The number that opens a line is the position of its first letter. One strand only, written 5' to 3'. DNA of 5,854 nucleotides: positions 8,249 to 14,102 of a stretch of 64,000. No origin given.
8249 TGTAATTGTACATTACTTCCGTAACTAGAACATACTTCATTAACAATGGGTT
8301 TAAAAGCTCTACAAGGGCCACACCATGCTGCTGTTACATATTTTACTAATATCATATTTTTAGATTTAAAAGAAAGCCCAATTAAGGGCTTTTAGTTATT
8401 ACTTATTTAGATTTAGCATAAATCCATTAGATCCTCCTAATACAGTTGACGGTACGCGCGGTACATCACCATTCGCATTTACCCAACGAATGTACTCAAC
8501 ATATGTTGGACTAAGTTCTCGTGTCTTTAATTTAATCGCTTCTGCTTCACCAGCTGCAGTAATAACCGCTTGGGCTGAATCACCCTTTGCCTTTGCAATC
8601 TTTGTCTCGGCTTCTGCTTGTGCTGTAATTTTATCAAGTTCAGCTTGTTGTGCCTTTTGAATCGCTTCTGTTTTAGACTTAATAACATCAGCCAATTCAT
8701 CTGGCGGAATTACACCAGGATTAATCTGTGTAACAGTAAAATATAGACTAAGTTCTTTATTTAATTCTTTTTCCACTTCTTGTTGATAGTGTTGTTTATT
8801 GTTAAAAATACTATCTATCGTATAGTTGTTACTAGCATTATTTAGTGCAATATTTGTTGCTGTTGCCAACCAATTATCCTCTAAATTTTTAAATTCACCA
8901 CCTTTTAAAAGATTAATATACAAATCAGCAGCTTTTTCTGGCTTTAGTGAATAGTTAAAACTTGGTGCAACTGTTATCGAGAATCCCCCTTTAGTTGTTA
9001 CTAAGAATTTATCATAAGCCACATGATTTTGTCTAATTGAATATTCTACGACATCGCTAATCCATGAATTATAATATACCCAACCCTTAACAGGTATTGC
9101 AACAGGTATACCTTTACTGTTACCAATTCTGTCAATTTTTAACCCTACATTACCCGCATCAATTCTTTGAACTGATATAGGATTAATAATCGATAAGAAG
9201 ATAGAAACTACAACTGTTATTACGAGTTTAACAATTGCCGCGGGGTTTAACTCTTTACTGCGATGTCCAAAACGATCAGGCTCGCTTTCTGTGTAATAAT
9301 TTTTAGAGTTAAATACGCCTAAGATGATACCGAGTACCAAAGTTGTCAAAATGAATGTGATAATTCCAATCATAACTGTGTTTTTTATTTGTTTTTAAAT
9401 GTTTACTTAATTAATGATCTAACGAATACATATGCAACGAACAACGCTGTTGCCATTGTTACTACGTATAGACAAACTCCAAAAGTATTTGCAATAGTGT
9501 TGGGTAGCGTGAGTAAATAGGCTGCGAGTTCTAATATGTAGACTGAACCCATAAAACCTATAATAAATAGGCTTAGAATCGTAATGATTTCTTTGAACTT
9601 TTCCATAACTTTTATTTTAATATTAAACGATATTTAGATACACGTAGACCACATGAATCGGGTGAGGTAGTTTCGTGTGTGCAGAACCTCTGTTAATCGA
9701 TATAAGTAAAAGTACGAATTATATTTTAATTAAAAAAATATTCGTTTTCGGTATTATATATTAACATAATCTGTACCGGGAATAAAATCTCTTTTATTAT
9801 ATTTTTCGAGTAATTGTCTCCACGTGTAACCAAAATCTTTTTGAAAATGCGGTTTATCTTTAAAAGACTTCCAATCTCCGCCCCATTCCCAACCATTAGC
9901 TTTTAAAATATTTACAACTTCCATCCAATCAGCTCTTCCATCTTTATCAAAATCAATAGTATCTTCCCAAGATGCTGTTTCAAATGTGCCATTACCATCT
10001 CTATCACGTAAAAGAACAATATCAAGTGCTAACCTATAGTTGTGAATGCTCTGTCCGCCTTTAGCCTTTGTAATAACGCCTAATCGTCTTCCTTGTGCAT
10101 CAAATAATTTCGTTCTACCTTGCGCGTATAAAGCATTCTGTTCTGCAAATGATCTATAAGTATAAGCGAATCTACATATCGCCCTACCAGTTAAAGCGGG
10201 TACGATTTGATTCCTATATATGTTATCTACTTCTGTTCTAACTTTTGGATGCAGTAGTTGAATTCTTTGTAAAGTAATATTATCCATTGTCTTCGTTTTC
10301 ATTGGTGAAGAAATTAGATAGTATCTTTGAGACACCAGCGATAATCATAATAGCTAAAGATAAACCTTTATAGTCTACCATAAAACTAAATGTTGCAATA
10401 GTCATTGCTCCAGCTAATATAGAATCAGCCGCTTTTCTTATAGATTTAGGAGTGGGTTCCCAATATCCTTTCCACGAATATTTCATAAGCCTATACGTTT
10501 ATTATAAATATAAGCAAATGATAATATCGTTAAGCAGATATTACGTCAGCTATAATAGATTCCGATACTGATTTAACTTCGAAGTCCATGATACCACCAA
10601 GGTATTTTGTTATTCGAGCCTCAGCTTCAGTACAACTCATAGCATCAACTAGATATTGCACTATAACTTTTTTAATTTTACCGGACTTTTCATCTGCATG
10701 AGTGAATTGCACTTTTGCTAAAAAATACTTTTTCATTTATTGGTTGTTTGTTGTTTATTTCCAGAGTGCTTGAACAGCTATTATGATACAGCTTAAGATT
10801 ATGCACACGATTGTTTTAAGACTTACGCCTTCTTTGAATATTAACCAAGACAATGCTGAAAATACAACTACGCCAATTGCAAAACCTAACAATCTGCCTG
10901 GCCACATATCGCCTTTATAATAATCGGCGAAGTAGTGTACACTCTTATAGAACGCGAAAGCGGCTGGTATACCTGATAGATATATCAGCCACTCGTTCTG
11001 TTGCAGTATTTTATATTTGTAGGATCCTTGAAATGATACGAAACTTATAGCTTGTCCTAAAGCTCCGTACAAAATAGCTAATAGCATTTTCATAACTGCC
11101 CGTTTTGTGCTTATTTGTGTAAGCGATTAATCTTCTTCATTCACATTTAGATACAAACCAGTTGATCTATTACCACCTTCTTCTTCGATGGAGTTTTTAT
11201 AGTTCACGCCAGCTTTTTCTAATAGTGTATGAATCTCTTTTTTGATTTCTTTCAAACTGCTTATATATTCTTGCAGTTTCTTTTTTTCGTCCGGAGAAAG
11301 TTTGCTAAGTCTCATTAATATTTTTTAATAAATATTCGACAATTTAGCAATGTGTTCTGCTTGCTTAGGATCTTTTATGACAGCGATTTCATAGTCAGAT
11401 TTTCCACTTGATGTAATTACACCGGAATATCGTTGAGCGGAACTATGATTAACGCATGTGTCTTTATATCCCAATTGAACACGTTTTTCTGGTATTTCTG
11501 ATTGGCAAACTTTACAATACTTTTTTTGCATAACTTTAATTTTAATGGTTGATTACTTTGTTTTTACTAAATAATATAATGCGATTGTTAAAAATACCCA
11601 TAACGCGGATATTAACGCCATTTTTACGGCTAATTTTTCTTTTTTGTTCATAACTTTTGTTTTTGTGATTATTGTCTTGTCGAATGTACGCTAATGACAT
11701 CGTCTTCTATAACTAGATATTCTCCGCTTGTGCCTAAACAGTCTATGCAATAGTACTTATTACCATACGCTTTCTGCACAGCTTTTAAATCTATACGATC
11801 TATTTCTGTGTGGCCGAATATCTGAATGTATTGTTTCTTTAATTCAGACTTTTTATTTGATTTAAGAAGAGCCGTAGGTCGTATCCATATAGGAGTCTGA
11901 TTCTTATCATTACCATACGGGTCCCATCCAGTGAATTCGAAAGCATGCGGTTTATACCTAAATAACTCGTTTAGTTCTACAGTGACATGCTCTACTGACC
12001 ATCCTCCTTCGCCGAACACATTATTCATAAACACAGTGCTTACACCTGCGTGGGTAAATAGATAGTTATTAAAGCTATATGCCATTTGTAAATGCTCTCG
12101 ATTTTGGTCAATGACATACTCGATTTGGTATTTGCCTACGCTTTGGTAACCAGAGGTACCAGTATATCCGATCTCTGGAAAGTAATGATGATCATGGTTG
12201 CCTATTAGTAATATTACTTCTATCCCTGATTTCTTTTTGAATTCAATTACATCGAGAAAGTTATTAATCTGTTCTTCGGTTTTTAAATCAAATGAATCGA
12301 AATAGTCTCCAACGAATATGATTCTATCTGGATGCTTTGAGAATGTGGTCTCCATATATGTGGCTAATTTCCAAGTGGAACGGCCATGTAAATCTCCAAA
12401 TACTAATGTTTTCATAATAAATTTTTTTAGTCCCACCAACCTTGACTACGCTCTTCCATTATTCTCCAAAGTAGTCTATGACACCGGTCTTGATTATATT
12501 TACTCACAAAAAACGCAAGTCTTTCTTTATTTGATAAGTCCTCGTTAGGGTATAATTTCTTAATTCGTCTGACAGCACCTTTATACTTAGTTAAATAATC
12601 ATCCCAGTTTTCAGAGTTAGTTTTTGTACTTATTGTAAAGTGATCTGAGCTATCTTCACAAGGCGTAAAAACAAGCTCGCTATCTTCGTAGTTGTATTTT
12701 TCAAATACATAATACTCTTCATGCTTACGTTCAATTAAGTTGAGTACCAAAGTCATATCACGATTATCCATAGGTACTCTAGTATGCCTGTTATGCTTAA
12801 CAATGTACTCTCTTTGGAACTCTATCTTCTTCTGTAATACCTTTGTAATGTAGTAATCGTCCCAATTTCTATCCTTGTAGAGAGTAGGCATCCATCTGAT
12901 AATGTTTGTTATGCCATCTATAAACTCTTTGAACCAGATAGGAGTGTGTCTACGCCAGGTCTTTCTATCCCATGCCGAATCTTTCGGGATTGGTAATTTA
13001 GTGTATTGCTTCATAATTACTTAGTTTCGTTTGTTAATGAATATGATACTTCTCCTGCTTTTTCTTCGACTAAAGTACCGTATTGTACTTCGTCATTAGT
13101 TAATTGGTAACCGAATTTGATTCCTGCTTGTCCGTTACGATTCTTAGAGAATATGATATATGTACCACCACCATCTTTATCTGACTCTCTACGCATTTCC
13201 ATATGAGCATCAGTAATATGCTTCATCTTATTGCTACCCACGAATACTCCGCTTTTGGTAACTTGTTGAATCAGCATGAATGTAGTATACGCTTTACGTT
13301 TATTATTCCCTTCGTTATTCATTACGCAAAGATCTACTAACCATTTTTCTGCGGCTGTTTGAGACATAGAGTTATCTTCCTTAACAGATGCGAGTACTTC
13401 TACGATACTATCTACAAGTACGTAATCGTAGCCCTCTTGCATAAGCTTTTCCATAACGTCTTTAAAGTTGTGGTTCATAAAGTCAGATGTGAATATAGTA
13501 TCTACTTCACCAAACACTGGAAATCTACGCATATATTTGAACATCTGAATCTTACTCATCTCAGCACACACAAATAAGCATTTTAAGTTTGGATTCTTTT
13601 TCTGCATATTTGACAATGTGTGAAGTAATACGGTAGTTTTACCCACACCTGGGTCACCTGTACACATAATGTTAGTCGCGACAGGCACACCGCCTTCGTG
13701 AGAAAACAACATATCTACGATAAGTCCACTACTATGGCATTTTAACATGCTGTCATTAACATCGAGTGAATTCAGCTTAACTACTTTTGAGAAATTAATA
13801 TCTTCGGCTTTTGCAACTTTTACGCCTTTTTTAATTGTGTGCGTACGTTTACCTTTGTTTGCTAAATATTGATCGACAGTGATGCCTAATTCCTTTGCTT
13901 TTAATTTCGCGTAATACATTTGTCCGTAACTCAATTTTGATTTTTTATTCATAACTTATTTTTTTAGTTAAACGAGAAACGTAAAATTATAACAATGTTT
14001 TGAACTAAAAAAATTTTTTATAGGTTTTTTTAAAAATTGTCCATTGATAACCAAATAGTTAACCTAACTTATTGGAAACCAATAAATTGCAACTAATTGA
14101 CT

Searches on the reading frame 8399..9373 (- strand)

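Call 36: search_protein_families(library=pfam, proteins=[window:8399-9373:-], max_evalue=0.001)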
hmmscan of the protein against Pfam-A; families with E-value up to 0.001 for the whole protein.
window:8399-9373:- (324 aa): 1 family
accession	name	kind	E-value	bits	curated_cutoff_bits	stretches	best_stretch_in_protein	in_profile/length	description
PF01145.31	Band_7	-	1.9e-17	64.3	23.6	1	70-254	2-171/176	SPFH domain / Band 7 family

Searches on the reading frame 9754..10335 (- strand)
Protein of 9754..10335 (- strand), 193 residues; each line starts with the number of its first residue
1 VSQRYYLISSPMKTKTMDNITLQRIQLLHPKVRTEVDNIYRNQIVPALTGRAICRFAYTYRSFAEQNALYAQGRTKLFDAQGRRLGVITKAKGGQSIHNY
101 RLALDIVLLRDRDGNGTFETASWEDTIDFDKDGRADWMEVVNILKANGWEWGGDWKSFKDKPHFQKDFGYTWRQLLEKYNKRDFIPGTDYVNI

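Call 36: search_protein_families(library=pfam, proteins=[window:9754-10335:-], max_evalue=0.001)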
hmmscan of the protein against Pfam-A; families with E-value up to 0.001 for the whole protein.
window:9754-10335:- (193 aa): 2 families
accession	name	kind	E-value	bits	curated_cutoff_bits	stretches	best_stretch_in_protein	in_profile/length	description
PF13539.11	Peptidase_M15_4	-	8.4e-17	62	25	1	91-166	3-70/70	D-alanyl-D-alanine carboxypeptidase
PF02557.22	VanY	-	0.00038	20.7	25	1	55-108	27-76/132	D-alanyl-D-alanine carboxypeptidase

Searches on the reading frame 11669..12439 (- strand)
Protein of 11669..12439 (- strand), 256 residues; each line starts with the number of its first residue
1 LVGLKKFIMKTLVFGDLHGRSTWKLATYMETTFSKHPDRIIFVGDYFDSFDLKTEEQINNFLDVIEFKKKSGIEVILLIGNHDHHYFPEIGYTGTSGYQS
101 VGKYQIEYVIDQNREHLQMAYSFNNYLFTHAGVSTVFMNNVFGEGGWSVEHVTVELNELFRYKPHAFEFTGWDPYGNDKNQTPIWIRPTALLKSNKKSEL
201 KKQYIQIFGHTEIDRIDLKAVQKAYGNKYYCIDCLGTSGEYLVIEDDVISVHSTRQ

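Call 36: search_protein_families(library=pfam, proteins=[window:11669-12439:-], max_evalue=0.001)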
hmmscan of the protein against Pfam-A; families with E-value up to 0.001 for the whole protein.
window:11669-12439:- (256 aa): 2 families
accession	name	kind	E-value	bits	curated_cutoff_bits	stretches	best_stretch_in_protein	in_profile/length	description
PF00149.33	Metallophos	-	1e-10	42.8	21.5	1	9-137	1-117/191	Calcineurin-like phosphoesterase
PF12850.12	Metallophos_2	-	0.00036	21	27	1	9-101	1-60/154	Calcineurin-like phosphoesterase superfamily domain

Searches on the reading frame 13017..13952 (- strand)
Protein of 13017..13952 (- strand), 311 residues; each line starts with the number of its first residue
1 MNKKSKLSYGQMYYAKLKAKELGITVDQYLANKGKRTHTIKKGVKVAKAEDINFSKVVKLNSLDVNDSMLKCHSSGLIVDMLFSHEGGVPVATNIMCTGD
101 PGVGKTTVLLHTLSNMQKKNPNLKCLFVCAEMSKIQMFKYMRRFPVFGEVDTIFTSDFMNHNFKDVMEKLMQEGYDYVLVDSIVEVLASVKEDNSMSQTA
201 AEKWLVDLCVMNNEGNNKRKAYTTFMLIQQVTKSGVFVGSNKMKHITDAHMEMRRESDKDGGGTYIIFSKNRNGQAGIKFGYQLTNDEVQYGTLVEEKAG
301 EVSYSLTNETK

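Call 13: search_protein_families(library=pfam, proteins=[window:13017-13952:-], max_evalue=0.001)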
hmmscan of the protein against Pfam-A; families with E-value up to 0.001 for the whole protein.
window:13017-13952:- (311 aa): 6 families
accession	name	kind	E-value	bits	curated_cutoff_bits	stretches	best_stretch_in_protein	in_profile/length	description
PF00154.27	RecA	-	1.8e-06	28.1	27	1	67-241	27-199/262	recA bacterial DNA recombination protein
PF06745.19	ATPase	-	1.3e-05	25.2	26.6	1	80-144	9-70/231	KaiC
PF03796.21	DnaB_C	-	0.0001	22.2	27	0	95-141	22-67/255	DnaB-like helicase C terminal domain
PF13481.12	AAA_25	-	0.00014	22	27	0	95-205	36-173/195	AAA domain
PF03266.21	NTPase_1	-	0.00035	20.9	23.9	0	94-131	1-37/168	NTPase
PF00448.28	SRP54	-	0.00098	19.2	22.7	0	94-182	3-91/196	SRP54-type protein, GTPase domain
